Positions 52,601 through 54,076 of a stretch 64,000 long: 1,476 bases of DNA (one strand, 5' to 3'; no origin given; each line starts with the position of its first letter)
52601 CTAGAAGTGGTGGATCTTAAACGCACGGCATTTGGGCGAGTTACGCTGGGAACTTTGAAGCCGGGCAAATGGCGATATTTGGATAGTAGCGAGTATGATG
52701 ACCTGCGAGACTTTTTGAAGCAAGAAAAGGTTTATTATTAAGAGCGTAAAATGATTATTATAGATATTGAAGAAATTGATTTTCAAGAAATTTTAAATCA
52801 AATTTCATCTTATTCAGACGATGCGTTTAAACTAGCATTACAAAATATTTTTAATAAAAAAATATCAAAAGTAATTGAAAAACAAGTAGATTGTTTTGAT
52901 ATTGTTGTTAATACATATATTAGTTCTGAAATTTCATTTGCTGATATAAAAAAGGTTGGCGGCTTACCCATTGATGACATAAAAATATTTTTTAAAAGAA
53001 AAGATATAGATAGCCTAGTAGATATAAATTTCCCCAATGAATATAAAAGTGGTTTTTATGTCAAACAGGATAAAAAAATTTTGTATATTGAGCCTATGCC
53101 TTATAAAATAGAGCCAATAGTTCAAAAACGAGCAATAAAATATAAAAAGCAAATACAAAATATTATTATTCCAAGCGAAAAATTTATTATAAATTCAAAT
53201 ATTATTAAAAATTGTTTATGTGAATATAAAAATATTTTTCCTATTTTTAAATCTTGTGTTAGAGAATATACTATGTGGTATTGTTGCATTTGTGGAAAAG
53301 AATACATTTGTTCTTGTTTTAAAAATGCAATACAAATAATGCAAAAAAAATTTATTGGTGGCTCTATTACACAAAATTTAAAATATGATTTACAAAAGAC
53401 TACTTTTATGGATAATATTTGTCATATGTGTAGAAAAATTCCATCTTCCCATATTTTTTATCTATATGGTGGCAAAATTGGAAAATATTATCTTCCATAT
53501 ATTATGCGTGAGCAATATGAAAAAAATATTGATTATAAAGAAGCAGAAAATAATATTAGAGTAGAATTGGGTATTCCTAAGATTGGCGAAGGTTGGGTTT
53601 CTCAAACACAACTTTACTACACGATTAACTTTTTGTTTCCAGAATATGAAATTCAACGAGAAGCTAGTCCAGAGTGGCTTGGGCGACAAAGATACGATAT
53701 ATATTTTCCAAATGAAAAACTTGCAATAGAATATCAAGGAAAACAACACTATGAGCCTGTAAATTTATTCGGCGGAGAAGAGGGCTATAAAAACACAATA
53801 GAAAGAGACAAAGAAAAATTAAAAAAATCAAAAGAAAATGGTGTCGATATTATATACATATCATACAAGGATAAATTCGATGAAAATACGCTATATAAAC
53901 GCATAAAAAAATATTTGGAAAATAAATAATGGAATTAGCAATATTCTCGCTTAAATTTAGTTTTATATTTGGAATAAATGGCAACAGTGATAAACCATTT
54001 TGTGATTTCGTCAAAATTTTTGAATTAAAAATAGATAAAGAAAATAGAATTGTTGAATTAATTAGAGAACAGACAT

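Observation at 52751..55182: Very AT-rich 2.4-kb two-gene islet encoding two distinct nuclease-motif, Cys-rich proteins, inserted seamlessly into a housekeeping operon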

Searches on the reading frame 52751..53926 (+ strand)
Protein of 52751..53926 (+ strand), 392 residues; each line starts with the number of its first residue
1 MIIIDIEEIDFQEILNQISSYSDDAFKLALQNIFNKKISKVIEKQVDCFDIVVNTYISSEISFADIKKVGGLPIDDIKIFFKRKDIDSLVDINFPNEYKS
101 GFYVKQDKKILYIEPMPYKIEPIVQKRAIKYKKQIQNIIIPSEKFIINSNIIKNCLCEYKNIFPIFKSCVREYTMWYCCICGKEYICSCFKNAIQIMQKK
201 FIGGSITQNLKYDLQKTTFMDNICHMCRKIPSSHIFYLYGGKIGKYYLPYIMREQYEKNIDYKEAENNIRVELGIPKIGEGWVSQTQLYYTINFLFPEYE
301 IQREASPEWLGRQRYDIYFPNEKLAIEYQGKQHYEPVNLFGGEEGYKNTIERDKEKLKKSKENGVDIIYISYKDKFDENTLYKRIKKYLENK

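Call 3: search_protein_families(library=pfam, proteins=[window:52751-53926:+], max_evalue=1)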
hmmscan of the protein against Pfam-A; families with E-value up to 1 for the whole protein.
window:52751-53926:+ (392 aa): 0 families

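Call 4: search_protein_families(library=padloc, proteins=[window:52751-53926:+], max_evalue=1)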
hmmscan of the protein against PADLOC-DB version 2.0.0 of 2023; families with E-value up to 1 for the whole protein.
window:52751-53926:+ (392 aa): 2 families
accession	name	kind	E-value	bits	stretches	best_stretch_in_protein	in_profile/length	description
PDLC01292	Cas10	-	0.0078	13.7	1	3-231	78-210/387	CAS-III; effector_LS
PDLC01573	typeIV_Cas11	-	0.03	12.7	1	351-389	24-62/141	CAS-IV-A; effector_SS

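Call 5: search_protein_families(library=ncbifam, proteins=[window:52751-53926:+], max_evalue=1)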
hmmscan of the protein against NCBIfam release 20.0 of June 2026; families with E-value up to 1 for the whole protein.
window:52751-53926:+ (392 aa): 0 families

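Call 6: find_homologous_proteins(query=window:52751-53926:+)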
Query window:52751-53926:+ (392 aa): 431 proteins with E <= 0.001 among 3129 candidates; the best 120 are listed.
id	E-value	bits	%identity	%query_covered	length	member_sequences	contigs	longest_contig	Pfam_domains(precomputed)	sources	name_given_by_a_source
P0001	6.3e-261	883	100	100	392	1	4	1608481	-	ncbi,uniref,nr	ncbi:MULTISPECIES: hypothetical protein [unclassified Campylobacter]|uniref:hypothetical protein n=1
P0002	4.8e-150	518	56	99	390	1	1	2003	-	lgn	-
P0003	1.2e-147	510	55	99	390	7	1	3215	-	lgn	-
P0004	8.7e-113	395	50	99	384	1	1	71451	-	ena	-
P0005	1.2e-94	336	47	99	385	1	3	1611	-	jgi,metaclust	metaclust:\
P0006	3.1e-67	245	44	70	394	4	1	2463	-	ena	-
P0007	6.7e-62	228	40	67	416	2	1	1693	-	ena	-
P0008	1.1e-58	217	43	63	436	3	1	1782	-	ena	-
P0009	2.2e-58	216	34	92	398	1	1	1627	-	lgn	-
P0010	2.8e-58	216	42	67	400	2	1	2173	-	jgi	jgi:hypothetical protein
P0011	3.1e-58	216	42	65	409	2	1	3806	-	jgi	-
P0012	6.5e-58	215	41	63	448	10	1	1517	-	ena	-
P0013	1.6e-57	213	44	61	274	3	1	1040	-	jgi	jgi:hypothetical protein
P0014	2.2e-57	213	46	55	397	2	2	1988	-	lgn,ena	-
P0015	4.8e-57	212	41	72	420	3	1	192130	-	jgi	jgi:hypothetical protein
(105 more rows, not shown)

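Call 8: search_protein_families(library=phrogs, proteins=[window:52751-53926:+], max_evalue=1)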
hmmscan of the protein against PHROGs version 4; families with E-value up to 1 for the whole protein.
window:52751-53926:+ (392 aa): 6 families
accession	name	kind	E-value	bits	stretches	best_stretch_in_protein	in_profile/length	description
phrog_27771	-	unknown function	1.4e-31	110.9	1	177-385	324-538/549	-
phrog_19778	-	unknown function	4.1e-19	69.9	1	246-389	219-360/362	-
phrog_34504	-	unknown function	2.1e-15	57.7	1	278-387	274-381/386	-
phrog_559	-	DNA, RNA and nucleotide metabolism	4.7e-13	49.8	1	9-389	13-415/607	HNH endonuclease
phrog_9084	-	DNA, RNA and nucleotide metabolism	3.3e-12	47.9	1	211-383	19-163/187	homing endonuclease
phrog_4538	-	unknown function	1.8e-09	38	1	304-373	251-318/447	-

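Call 10: find_encoding_contigs(protein=P0004, flank=6000, max_places=4)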
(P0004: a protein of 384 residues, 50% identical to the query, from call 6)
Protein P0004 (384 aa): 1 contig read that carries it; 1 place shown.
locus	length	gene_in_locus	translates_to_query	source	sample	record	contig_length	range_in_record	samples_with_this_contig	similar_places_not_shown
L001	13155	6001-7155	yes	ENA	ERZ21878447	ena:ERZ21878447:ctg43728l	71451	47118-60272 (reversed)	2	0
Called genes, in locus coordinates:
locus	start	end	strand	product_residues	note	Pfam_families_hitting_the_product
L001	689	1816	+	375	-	PF12686:DUF3800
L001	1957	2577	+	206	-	-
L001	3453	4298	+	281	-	PF00881:Nitroreductase, PF14512:TM1586_NiRdase (faint)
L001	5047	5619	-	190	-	PF06983:3-dmu-9_3-mt (weak)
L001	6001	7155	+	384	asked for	-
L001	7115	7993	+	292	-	-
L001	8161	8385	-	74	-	PF12441:CopG_antitoxin (weak), PF14384:BrnA_antitoxin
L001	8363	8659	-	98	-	PF04365:BrnT_toxin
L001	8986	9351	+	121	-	PF13788:DUF4180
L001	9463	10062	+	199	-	-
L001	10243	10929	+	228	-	PF01177:Asp_Glu_race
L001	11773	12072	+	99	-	PF11756:YgbA_NO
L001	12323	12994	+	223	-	PF03483:B3_4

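Call 13: search_solved_structures(query=window:52751-53926:+, max_evalue=1, show_alignments=2)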
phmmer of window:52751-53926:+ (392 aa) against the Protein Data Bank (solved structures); distinct sequences matched with E-value up to 1: 1.
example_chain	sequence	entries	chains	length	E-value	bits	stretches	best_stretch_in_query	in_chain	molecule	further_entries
9zd7_AE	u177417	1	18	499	0.79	11.9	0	265-300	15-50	short tail fiber gp92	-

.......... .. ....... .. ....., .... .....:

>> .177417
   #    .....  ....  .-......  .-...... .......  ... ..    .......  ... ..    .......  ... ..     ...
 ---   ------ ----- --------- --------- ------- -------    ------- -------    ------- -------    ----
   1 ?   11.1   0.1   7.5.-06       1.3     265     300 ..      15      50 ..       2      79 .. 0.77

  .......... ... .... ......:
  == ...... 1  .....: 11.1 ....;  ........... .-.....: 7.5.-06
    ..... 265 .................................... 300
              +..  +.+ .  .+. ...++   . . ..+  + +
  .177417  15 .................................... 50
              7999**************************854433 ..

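Call 16: search_solved_structures(query=A1, max_evalue=10, show_alignments=3)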
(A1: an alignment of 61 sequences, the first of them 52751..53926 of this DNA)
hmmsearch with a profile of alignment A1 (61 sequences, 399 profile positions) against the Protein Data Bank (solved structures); distinct sequences matched with E-value up to 10: 3.
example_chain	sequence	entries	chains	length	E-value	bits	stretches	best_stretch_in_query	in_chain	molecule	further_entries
6i8x_A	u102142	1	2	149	0.62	12.5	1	35-116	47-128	Fatty acid-binding protein homolog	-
6i9f_A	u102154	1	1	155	0.69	12.3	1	35-116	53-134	Fatty acid-binding protein homolog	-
5d1l_B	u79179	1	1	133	1.8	10.9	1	175-233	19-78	E3 ubiquitin-protein ligase RNF25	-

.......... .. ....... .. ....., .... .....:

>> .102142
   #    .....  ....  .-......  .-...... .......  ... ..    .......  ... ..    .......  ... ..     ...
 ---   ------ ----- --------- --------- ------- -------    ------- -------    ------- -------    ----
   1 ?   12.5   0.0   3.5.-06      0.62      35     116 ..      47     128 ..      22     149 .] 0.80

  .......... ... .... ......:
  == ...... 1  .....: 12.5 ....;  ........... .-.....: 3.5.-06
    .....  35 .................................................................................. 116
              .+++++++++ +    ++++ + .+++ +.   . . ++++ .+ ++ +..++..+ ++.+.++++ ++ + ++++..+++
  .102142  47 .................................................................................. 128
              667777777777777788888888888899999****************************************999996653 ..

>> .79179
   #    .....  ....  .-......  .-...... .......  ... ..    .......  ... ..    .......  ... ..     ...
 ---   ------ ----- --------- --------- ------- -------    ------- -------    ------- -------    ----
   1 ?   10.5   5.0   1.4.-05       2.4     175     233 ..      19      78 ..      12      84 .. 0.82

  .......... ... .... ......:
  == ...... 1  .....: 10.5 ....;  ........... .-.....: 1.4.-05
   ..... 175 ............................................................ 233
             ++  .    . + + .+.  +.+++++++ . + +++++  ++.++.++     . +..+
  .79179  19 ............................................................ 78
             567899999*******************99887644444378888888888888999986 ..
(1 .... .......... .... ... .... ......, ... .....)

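Call 24: predict_structure(alignment_id=A1)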
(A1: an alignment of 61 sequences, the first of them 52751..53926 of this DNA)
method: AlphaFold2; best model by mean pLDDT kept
length: 392 residues; sequences in the alignment: 61
mean_pLDDT: 93.2   pTM: 0.85
mean pLDDT of the five models: 93.2, 92.7, 92.5, 92.0, 91.4
residues with pLDDT >= 90: 320; 70-90: 65; 50-70: 7; < 50: 0
segments of 3 or more residues with pLDDT < 50: none
pLDDT, mean of each block of 10 residues (from residue 1): 94 93 93 97 95 93 95 97 86 95 90 90 95 96 94 96 83 94 98 96 89 95 96 87 91 97 96 90 84 91 96 97 96 95 97 98 97 86 93 69
secondary structure, 60 per line:
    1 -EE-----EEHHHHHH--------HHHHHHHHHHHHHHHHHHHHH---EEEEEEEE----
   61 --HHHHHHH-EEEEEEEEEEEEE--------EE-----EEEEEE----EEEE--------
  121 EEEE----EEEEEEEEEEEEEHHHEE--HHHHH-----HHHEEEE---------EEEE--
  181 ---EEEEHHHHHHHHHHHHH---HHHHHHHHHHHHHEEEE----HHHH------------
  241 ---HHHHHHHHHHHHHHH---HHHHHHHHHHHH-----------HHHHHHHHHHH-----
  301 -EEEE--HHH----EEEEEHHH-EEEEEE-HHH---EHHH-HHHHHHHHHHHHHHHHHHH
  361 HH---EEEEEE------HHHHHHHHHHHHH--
elements in order: H11-16 H25-45 E49-56 H63-69 E71-83 E99-104 E109-112 E121-124 E129-141 H149-153 E162-165 E175-178 E184-187 H188-200 H204-216 E217-220 H225-228 H244-258 H262-273 H285-295 E302-305 E315-319 E324-329 H342-362 E366-371 H378-390

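Call 33: find_related_loci(query=A1, collection=viral_contigs, flank=6000)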
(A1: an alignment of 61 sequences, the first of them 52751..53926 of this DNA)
Query A1 (392 aa) in viral_contigs; peptide patterns used: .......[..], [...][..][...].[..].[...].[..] (x = any residue, [..] = any of these).
600 stretches matched a pattern (row limit reached: there are more); 299 encode a relative of the query (tblastn E <= 1e-3); the best 80 are kept; 80 distinct loci.
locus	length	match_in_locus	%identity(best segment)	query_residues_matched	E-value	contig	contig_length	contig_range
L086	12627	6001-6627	42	180-390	7e-52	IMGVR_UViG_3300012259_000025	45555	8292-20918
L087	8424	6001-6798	40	152-391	8e-47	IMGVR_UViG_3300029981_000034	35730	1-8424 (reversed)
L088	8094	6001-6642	40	182-392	2e-40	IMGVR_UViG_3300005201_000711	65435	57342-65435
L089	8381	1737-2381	35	185-385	2e-31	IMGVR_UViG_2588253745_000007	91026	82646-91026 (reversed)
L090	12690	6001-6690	34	174-391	4e-28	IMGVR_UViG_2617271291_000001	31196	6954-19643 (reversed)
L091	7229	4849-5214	38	266-387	8e-27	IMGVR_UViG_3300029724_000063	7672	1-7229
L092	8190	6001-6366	38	266-387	9e-27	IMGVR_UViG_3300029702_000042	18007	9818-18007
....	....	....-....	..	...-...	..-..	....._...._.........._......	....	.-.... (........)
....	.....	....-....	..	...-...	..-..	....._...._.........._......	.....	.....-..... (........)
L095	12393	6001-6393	44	263-392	2e-25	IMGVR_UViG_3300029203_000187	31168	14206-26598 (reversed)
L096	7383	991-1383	38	252-387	1e-23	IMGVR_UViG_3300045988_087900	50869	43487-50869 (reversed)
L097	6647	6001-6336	39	280-391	2e-22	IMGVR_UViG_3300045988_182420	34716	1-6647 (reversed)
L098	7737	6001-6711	27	194-389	4e-21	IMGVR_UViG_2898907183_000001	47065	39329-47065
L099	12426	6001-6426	33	246-389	6e-19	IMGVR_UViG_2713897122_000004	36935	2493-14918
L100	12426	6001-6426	33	246-389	6e-19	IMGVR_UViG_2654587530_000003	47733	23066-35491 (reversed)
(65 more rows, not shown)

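Call 39: find_related_loci(query=A1, collection=metagenome_contigs, flank=6000)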
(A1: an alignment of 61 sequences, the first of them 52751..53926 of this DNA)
Query A1 (392 aa) in metagenome_contigs; peptide patterns used: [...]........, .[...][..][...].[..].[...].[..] (x = any residue, [..] = any of these).
600 stretches matched a pattern (row limit reached: there are more); 506 encode a relative of the query (tblastn E <= 1e-3); the best 80 are kept; 80 distinct loci.
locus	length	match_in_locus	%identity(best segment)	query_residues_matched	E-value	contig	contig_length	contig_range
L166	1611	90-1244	47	1-390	8e-107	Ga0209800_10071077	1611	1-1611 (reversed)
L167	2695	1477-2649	32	4-392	2e-72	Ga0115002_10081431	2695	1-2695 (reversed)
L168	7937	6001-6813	41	130-390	2e-62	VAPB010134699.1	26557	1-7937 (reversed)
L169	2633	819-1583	43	147-392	1e-62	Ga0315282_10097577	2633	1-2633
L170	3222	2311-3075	43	147-392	9e-62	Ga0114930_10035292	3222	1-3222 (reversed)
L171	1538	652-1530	39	107-386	4e-64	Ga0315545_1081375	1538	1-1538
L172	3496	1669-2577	38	101-392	7e-61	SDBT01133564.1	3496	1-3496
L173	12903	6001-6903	38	103-392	7e-61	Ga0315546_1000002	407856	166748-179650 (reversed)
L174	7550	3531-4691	30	2-388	3e-60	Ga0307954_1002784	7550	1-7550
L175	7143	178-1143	33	58-388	3e-60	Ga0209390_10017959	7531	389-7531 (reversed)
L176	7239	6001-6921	37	96-392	9e-60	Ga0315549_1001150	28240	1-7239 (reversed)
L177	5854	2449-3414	32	58-388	5e-60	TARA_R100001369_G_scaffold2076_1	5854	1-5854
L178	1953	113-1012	37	101-389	3e-61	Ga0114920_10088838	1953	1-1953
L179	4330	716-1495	39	135-385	3e-59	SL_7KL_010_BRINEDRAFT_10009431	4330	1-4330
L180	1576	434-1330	38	103-392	4e-61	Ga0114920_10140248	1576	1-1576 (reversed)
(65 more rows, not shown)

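Call 43: find_encoding_contigs(protein=P0003, flank=6000, max_places=4)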
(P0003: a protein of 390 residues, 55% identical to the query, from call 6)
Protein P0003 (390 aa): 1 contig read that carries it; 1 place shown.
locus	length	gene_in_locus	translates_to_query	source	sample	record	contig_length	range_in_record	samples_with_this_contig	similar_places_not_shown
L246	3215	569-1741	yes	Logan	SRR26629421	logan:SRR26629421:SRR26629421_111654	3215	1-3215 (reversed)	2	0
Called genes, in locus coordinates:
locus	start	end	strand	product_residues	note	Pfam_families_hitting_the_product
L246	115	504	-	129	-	PF13443:HTH_26 (faint), PF01381:HTH_3 (weak), PF07022:Phage_CI_repr (weak), PF12844:HTH_19 (weak), PF13560:HTH_31 (weak)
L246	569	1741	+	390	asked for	-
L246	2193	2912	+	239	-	PF19775:DUF6261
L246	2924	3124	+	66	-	-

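Call 44: find_encoding_contigs(protein=P0002, flank=6000, max_places=4)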
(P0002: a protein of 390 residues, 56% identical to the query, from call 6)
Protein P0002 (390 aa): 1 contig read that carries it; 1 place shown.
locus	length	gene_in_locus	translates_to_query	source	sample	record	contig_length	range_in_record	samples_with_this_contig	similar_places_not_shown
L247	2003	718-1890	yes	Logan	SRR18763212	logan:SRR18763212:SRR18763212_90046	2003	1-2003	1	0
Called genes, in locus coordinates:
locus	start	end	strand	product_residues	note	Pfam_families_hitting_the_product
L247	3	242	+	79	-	?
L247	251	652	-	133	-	PF12844:HTH_19 (weak), PF13443:HTH_26, PF01381:HTH_3 (weak), PF13560:HTH_31 (weak), PF07022:Phage_CI_repr (weak)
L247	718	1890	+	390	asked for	-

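Call 50: search_protein_families(library=pfam, proteins=[L001:7115-7990:+, L246:115-501:-], max_evalue=1)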
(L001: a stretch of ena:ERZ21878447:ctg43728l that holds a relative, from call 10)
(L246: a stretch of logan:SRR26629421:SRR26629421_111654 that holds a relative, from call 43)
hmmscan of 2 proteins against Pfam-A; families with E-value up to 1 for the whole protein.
L001:7115-7990:+ (292 aa): 1 family
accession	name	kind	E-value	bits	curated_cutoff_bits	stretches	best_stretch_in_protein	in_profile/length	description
PF13884.11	Peptidase_S74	-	0.17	12.6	22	0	195-231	5-38/58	Chaperone of endosialidase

L246:115-501:- (128 aa): 18 families
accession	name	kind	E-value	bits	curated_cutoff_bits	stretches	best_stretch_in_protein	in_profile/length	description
PF12844.13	HTH_19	-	5.2e-07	29.9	30.2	1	15-67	10-61/64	Helix-turn-helix domain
PF13443.12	HTH_26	-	8.9e-07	29.5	22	1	11-60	4-53/63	Cro/C1-type HTH DNA-binding domain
PF01381.28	HTH_3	-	1.7e-06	28.4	23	1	14-64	6-55/55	Helix-turn-helix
PF13560.12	HTH_31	-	1.9e-06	28.5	27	1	15-63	12-60/64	Helix-turn-helix domain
PF07022.19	Phage_CI_repr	-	7.3e-06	26.7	22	1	18-69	13-62/65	Bacteriophage CI repressor helix-turn-helix domain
PF13384.12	HTH_23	-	0.00048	20.3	24.6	1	13-37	13-37/50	Homeodomain-like domain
PF08281.18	Sigma70_r4_2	-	0.0069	16.5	25.7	1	16-37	25-46/54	Sigma-70, region 4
PF13518.12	HTH_28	-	0.0084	16.6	25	1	13-37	8-32/52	Helix-turn-helix domain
PF00196.25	GerE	-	0.016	15.2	23.5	1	15-36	15-36/57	Bacterial regulatory proteins, luxR family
PF13936.12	HTH_38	-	0.021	15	27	1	13-34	16-37/44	Helix-turn-helix domain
PF10668.15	Phage_terminase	-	0.028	14.6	22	1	18-39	23-44/67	Phage terminase small subunit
PF04218.19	CENP-B_N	-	0.041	14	21.2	1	16-38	21-43/53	CENP-B N-terminal DNA-binding domain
PF13542.12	HTH_Tnp_ISL3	-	0.085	12.8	27.4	0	13-33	23-42/51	Helix-turn-helix domain of transposase family ISL3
PF13412.12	HTH_24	-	0.088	12.8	21.9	0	18-34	18-34/48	Winged helix-turn-helix DNA-binding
PF22481.1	DUF6985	-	0.1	13.5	24.5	1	74-116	32-75/148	Domain of unknown function (DUF6985)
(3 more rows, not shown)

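Call 51: search_protein_families(library=padloc, proteins=[L001:7115-7990:+], max_evalue=1)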
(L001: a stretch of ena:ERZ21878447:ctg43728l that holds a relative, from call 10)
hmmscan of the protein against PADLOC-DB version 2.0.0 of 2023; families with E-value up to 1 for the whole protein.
L001:7115-7990:+ (292 aa): 0 families

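Call 70: search_dna_similar(query=window:52751-53926:+, collection=phages, mode=protein, max_rows=25)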
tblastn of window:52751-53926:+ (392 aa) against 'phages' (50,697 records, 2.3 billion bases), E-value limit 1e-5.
Records with a match: 122; places in all: 129; records where one place covers at least 80% of the query: 0.
Best place of each record, by identity: <60% 122.
By first word of the organism name: Staphylococcus 61; Enterococcus 24; Lactococcus 10; Bacillus 9; Clostridium 4; Vibrio 4; Lactobacillus 3; Clostridioides 3; Bacteriophage 1; Silviavirus 1; and 2 more.
By host as written in the record: Staphylococcus aureus 18; - 13; Lactococcus lactis 10; Staphylococcus carnosus TM300 5; Vibrio mediterranei 4; Staphylococcus aureus (phage propagation strain 47) 4; Enterococcus faecalis 4; Enterococcus sp. 4; and 44 more.
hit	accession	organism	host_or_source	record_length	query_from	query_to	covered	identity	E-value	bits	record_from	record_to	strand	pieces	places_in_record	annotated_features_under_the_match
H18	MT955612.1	Staphylococcus phage SPbeta-like 2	Staphylococcus haemolyticus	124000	185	385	51%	35.3%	1e-24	112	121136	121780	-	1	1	hypothetical protein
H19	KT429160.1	Staphylococcus phage SPbeta-like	Staphylococcus epidermidis 36-1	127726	185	385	51%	35.3%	1e-24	112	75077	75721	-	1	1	hypothetical protein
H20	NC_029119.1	Staphylococcus phage SPbeta-like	Staphylococcus epidermidis 36-1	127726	185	385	51%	35.3%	1e-24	112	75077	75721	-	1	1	hypothetical protein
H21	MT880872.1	Staphylococcus phage PhiSepi-HH3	Staphylococcus epidermidis HD21-2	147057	185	385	51%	35.3%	1e-24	112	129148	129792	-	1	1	hypothetical protein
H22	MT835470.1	Bacteriophage sp.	human fecal samples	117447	274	378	27%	46.7%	1e-18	94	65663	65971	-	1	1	record has no annotation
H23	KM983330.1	Clostridium phage phiCT19406A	Clostridium tetani ATCC 19406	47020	262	389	33%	34.4%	6e-15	82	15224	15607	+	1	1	hypothetical protein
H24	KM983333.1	Clostridium phage phiCTC2A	Clostridium tetani C2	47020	262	389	33%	34.4%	6e-15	82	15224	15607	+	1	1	hypothetical protein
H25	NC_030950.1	Clostridium phage phiCT19406A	Clostridium tetani ATCC 19406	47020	262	389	33%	34.4%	6e-15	82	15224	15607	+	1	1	hypothetical protein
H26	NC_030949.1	Clostridium phage phiCTC2A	Clostridium tetani C2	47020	262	389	33%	34.4%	6e-15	82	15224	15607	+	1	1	hypothetical protein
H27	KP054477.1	Lactobacillus phage LfeInf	Lactobacillus fermentum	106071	280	389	28%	36.9%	1e-8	63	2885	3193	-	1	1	hypothetical protein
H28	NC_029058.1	Lactobacillus phage LfeInf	Lactobacillus fermentum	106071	280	389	28%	36.9%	1e-8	63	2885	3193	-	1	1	HNH endonuclease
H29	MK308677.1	Vibrio phage vB_VmeM-Yong MS32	Vibrio mediterranei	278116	268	375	28%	37.1%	2e-11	72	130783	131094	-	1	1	hypothetical protein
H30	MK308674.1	Vibrio phage vB_VmeM-Yong XC31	Vibrio mediterranei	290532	268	375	28%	37.1%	2e-11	72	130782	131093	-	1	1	hypothetical protein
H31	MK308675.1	Vibrio phage vB_VmeM-Yong XC32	Vibrio mediterranei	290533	268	375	28%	37.1%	2e-11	72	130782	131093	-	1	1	hypothetical protein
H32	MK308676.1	Vibrio phage vB_VmeM-Yong MS31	Vibrio mediterranei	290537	268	375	28%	37.1%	2e-11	72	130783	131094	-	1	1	hypothetical protein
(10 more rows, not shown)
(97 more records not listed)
